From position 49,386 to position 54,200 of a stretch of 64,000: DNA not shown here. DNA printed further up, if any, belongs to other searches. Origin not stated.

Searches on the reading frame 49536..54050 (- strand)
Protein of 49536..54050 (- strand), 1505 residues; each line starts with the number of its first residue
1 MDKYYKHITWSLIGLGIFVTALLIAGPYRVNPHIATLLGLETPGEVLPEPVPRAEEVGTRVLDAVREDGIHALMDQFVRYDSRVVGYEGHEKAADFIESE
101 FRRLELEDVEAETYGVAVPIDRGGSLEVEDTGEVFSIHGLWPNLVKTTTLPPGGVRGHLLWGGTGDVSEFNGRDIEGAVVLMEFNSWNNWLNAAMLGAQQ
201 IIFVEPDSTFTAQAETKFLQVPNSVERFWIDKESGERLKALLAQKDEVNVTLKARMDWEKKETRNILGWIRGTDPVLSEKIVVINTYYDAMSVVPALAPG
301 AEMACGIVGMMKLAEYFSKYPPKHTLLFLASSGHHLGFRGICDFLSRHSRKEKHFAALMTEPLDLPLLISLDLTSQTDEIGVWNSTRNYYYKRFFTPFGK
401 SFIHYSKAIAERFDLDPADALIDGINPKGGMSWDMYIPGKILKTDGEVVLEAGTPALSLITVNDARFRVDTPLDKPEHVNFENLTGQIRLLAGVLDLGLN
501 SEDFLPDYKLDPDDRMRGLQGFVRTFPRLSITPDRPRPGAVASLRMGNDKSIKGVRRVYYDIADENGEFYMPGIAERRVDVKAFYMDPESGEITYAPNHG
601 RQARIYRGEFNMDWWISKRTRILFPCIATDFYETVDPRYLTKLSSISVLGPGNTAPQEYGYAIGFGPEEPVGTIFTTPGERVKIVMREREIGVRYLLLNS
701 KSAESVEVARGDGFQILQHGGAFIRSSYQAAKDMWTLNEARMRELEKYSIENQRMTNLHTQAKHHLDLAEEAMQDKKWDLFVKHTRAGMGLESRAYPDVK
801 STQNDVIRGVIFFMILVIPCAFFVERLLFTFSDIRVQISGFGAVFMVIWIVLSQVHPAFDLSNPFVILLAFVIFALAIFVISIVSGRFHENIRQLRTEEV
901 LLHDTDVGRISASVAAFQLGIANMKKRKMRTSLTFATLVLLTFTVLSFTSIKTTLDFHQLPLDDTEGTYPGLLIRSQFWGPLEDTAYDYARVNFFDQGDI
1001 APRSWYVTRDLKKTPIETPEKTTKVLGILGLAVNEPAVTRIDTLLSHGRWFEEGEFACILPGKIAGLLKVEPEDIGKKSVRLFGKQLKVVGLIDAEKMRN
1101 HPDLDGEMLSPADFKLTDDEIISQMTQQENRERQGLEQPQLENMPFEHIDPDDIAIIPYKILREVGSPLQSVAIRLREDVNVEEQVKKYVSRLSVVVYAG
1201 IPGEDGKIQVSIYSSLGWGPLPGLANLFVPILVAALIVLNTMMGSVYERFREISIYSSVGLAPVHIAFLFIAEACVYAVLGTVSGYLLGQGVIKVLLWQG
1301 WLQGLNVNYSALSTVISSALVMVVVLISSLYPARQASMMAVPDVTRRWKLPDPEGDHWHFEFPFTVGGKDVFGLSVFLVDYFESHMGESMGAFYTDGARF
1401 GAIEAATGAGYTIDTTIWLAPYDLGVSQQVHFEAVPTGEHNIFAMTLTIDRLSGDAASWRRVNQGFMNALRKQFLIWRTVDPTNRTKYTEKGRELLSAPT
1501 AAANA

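Call 8: search_protein_families(library=pfam, proteins=[window:49536-54050:-], max_evalue=0.001)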
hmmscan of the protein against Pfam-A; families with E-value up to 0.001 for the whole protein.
window:49536-54050:- (1505 aa): 1 family
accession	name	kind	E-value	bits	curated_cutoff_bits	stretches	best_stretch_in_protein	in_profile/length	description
PF02687.27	FtsX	-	4.5e-14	53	25.5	1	1228-1337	5-116/120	FtsX-like permease C-terminal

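Call 9: search_protein_families(library=padloc, proteins=[window:49536-54050:-], max_evalue=0.001)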
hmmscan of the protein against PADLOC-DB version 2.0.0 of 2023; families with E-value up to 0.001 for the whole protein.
window:49536-54050:- (1505 aa): 2 families
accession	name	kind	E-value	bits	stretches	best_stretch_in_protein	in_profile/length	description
PDLC01991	CARF_m8--CARF_LolE_TM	-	7.2e-56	187.8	2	1145-1366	364-579/810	-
PDLC01990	CARF_m8--CARF_Beta-galactosidase_LolE_TM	-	1.1e-23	80.6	1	1147-1367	1341-1557/1791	-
